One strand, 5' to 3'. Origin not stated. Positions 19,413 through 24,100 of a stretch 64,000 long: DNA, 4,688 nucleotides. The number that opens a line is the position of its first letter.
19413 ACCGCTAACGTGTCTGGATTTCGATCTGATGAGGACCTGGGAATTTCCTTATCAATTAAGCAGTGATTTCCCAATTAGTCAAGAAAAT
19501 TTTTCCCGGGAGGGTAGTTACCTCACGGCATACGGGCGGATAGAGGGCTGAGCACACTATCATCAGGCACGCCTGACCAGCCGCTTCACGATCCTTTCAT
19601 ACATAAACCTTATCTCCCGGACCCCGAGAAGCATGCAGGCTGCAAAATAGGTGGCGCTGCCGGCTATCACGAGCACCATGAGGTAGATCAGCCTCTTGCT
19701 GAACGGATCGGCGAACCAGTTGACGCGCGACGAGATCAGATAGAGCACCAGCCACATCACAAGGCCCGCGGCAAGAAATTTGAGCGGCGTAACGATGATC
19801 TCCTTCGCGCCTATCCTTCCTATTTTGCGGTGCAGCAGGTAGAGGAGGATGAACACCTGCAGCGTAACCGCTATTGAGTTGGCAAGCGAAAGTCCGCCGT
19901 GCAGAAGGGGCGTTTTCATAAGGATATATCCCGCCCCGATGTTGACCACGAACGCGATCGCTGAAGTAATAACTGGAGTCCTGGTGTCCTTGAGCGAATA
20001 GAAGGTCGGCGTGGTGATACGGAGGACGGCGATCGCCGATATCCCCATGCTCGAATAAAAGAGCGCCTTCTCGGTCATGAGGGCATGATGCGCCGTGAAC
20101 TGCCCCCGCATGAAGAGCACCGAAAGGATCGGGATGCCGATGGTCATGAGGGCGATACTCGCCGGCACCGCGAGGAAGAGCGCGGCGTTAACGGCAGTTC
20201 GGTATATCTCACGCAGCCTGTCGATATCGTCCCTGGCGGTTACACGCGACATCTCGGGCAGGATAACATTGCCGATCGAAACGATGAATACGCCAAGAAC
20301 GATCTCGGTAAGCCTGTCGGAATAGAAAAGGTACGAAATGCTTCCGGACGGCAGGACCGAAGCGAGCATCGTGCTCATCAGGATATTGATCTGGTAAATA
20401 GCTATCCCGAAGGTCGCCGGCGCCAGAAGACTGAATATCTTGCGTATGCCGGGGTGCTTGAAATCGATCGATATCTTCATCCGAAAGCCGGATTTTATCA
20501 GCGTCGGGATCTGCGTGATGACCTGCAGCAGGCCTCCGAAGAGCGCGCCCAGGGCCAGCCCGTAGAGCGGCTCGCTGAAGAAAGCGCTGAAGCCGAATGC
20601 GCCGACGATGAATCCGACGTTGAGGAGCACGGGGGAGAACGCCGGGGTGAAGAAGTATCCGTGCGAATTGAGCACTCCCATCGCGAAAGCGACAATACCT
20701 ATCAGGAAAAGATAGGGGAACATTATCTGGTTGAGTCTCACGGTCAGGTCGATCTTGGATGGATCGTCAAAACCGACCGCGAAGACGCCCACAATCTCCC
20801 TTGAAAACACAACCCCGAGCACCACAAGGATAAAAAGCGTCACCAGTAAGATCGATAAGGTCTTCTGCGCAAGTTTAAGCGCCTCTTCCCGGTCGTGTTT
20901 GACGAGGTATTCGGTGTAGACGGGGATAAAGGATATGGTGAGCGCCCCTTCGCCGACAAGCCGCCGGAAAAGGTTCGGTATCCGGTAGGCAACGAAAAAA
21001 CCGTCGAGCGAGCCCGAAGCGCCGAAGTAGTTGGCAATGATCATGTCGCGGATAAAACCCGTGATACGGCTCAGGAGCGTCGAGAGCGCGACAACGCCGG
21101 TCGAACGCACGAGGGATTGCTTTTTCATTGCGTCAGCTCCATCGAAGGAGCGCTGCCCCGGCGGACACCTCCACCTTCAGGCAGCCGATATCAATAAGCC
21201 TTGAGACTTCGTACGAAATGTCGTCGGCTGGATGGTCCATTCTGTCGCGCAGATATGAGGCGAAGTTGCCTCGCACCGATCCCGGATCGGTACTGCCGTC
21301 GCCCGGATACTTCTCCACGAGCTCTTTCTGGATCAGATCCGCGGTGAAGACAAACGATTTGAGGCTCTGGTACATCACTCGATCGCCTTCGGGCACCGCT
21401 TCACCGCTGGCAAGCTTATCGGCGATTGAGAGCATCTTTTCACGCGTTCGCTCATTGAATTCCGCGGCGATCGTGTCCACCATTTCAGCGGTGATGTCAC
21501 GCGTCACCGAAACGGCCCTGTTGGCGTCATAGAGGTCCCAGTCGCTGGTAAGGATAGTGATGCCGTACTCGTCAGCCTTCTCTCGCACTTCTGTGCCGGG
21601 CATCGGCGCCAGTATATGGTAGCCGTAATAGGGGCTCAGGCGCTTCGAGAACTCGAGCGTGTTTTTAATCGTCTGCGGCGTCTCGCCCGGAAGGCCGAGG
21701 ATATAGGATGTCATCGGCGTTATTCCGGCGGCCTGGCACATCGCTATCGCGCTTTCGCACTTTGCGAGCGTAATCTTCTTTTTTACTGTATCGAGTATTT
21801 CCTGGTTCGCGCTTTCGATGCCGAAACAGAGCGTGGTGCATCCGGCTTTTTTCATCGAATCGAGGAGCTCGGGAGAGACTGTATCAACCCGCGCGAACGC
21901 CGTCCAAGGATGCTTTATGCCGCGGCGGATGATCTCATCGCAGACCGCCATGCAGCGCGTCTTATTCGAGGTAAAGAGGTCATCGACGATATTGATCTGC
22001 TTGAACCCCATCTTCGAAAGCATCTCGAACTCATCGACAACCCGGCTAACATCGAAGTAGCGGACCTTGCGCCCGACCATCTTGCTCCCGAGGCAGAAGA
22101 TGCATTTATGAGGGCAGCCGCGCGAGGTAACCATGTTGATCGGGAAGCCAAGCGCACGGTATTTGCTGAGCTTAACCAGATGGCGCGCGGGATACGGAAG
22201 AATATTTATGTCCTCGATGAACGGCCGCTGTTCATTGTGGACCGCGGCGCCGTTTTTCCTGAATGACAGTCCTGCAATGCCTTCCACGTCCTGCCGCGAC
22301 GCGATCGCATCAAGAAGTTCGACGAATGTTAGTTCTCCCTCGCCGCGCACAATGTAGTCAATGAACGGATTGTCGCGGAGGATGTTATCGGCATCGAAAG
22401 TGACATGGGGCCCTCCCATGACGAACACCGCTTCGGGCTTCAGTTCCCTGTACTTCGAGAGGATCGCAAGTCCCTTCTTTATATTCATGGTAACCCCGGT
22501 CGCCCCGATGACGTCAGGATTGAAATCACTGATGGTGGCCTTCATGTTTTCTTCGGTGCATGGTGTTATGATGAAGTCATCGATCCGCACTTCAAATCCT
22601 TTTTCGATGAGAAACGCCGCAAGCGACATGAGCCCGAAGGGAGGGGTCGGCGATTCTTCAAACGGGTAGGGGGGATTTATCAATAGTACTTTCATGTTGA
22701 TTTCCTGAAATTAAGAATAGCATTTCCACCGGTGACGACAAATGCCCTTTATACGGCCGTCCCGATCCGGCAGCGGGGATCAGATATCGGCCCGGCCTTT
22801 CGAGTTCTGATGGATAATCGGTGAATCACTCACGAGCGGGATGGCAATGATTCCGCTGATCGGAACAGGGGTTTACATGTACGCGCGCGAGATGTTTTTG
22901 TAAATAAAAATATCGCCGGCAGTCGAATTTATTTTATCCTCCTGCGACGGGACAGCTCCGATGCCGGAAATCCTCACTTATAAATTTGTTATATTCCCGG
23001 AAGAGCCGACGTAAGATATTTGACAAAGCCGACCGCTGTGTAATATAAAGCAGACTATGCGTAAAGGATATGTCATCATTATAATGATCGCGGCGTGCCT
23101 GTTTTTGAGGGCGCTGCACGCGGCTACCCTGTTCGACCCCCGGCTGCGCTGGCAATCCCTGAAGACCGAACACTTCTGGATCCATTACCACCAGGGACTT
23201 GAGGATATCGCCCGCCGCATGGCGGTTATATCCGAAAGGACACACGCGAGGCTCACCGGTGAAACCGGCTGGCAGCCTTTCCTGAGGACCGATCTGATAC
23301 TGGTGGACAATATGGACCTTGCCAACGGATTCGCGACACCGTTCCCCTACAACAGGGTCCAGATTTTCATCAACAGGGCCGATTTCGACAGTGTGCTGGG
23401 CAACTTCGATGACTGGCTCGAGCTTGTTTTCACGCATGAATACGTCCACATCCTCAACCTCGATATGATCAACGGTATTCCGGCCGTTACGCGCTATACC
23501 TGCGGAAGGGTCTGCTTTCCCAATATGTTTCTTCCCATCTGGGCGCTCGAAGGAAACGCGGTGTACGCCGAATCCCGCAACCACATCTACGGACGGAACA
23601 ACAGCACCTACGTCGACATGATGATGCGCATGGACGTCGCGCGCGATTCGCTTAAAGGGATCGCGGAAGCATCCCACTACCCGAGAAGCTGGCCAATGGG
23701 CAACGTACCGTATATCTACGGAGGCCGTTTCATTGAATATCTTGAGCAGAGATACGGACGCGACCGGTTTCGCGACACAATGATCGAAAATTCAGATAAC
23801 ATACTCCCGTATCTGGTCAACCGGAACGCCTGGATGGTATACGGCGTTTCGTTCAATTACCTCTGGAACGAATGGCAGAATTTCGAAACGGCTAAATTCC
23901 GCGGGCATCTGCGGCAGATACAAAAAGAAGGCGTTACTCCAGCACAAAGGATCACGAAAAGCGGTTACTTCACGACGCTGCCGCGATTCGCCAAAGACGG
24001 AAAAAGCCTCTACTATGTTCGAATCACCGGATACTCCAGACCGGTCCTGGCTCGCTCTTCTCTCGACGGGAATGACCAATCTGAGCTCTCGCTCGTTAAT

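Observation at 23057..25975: Unusual fusion: HExxH metallopeptidase-like domain + TolB-type beta-propeller + C-terminal Omp85-family beta-barrel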

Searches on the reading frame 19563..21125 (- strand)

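Call 25: search_protein_families(library=pfam, proteins=[window:19563-21125:-], max_evalue=5)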
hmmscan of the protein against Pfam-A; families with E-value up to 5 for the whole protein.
window:19563-21125:- (520 aa): 3 families
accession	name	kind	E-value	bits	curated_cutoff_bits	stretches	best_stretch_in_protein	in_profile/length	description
PF03023.19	MurJ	-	4e-117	392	27.4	1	30-471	1-441/451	Lipid II flippase MurJ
PF01554.23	MatE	-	0.0024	18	24.9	2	236-401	1-161/161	MatE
PF10011.15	DUF2254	-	0.081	12.2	28.8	1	186-321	8-134/368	Predicted membrane protein (DUF2254)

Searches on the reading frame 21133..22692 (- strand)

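Call 25: search_protein_families(library=pfam, proteins=[window:21133-22692:-], max_evalue=5)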
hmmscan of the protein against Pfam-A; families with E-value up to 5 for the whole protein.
window:21133-22692:- (519 aa): 4 families
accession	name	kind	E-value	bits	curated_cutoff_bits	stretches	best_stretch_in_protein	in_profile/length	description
PF04055.27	Radical_SAM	-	7.9e-23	81.9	29.5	1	187-348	1-165/166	Radical SAM superfamily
PF02310.24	B12-binding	-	2.9e-21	76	32.1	1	15-127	11-121/121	B12 binding domain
PF19864.5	Radical_SAM_N2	-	0.008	16.1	29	1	74-133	74-128/151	Radical SAM proteins, N-terminal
PF20881.2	G1_gp67_C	-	0.083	13.9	27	1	369-422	4-56/100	Phage G1 gp67, C-terminal domain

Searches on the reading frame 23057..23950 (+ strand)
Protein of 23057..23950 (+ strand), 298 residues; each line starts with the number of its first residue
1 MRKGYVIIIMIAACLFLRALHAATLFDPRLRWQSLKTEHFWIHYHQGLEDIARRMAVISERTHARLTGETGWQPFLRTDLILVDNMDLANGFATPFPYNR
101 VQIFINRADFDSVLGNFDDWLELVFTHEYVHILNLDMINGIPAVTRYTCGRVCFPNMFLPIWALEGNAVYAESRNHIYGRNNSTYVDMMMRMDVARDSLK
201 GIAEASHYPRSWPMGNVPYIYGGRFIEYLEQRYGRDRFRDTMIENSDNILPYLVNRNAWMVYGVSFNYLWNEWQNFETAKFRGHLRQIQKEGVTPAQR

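Call 25: search_protein_families(library=pfam, proteins=[window:23057-23950:+], max_evalue=5)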
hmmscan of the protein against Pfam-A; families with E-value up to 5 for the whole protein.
window:23057-23950:+ (298 aa): 2 families
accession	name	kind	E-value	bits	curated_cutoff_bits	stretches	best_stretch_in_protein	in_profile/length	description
PF16217.10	M64_N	-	0.012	15.7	27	1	258-280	63-85/122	Peptidase M64 N-terminus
PF13485.12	Peptidase_MA_2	-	0.021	15.1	32.4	1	157-276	88-198/201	Peptidase MA superfamily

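Call 36: search_solved_structures(query=A2, max_evalue=10, show_alignments=3)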
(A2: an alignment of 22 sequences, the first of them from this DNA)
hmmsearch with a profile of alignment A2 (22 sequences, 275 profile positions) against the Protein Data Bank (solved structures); distinct sequences matched with E-value up to 10: 2.
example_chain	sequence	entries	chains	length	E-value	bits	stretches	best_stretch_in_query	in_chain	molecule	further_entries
3cia_A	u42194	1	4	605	0.034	17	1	132-223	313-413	cold-active aminopeptidase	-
2ykk_A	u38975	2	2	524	0.74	12.6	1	183-243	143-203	CEL44C | XYLOGLUCANASE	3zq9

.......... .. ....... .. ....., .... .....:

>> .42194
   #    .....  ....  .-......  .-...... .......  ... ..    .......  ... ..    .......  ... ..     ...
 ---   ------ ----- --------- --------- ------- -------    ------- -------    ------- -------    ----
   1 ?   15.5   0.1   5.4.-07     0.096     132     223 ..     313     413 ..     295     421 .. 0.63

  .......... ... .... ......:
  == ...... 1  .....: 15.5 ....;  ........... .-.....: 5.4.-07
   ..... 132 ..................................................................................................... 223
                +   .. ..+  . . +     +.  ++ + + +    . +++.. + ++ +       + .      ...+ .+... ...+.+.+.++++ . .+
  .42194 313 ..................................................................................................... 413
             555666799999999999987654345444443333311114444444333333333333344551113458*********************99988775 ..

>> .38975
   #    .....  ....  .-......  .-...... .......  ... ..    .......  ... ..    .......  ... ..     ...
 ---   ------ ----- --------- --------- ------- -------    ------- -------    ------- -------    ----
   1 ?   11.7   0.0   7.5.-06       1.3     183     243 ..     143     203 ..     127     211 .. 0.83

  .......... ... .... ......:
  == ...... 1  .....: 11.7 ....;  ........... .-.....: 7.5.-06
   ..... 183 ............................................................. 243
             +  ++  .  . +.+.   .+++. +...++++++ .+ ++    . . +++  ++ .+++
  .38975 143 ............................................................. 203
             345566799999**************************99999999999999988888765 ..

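Call 37: search_protein_families(library=pfam, alignment_id=A2, max_evalue=1)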
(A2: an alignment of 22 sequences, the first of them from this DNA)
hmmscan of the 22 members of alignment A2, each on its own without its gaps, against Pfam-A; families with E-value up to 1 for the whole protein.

A. member 1, seq(275 aa): 2 families
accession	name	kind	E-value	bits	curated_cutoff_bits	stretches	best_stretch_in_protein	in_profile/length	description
PF16217.10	M64_N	-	0.009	16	27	1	235-257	63-85/122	Peptidase M64 N-terminus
PF13485.12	Peptidase_MA_2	-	0.017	15.3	32.4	1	134-253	88-198/201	Peptidase MA superfamily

B. families by the number of members that match (of 22 scanned): 18 families
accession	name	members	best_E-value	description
PF01435.24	Peptidase_M48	7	0.0041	Peptidase family M48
PF13485.12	Peptidase_MA_2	6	0.0026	Peptidase MA superfamily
PF04450.18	BSP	5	0.00067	Peptidase of plants and bacteria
PF07607.17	DUF1570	3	0.03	Protein of unknown function (DUF1570)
PF05299.18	Peptidase_M61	2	0.0021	M61 glycyl aminopeptidase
PF16217.10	M64_N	2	0.009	Peptidase M64 N-terminus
PF13311.11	DUF4080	1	0.0075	Protein of unknown function (DUF4080)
PF01361.26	Tautomerase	1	0.016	Tautomerase enzyme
PF00505.25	HMG_box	1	0.063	HMG (high mobility group) box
PF06262.17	Zincin_1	1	0.066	Zincin-like metallopeptidase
PF21626.2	TetR-C_39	1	0.11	Tetracyclin repressor, C-terminal domain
PF01863.23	YgjP-like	1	0.16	YgjP-like, metallopeptidase domain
PF10026.15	DUF2268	1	0.18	Predicted Zn-dependent protease (DUF2268)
PF23766.1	Matrix_Pneumo_C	1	0.19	Pneumovirus matrix protein C-terminal domain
PF08992.16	QH-AmDH_gamma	1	0.22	Quinohemoprotein amine dehydrogenase, gamma subunit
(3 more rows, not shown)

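Call 42: predict_structure(alignment_id=A2)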
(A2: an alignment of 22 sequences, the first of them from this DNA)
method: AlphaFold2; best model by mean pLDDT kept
length: 275 residues; sequences in the alignment: 22
mean_pLDDT: 90.4   pTM: 0.90
mean pLDDT of the five models: 90.4, 89.9, 89.4, 88.9, 88.4
residues with pLDDT >= 90: 189; 70-90: 72; 50-70: 13; < 50: 1
segments of 3 or more residues with pLDDT < 50: none
pLDDT, mean of each block of 10 residues (from residue 1): 86 98 96 97 94 94 83 93 73 76 96 92 85 94 95 83 91 94 88 93 96 94 89 95 98 95 86 60
secondary structure, 60 per line:
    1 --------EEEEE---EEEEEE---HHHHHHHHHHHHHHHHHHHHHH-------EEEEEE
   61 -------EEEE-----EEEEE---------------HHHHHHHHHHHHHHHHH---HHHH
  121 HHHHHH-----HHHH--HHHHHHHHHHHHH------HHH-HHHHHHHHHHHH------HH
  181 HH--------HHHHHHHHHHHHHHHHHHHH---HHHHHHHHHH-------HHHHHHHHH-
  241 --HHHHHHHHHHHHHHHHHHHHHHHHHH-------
elements in order: E9-13 E17-22 H26-47 E55-60 E68-71 E77-81 H97-113 H117-126 H132-135 H138-150 H161-172 H179-182 H191-210 H214-223 H231-239 H243-268

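Call 64: search_protein_representatives(alignment_id=A2)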
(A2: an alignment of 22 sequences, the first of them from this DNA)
Query: 22 sequences, 275 profile positions. Proteins with E-value up to 0.001 (for the whole library): 9612; up to 1e-10: 6937; up to 1e-30: 3120. The best 150 are listed.
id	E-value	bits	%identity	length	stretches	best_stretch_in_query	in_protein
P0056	1.0e-115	402.5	-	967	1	2-274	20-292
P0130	6.5e-111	386.7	-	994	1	2-274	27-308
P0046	1.6e-109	382.2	-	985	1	2-274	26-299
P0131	1.4e-108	379.0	-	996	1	2-272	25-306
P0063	5.9e-108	377.0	-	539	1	2-273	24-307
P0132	7.5e-108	376.7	-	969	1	2-274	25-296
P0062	1.3e-107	375.9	-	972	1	2-272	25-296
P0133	1.0e-106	372.9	-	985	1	3-272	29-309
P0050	2.0e-106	372.0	-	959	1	2-273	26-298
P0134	5.9e-106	370.5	-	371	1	2-272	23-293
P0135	9.3e-105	366.5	-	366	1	3-272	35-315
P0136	4.1e-104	364.4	-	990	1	3-273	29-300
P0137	1.1e-102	359.8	-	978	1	2-273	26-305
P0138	1.7e-102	359.2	-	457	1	6-273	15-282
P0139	3.5e-102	358.1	-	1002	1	2-273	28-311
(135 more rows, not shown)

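Call 75: search_protein_families(library=ncbifam, proteins=[window:23126-23950:+], max_evalue=1)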
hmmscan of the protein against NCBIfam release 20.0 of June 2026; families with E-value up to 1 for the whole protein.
window:23126-23950:+ (275 aa): 0 families
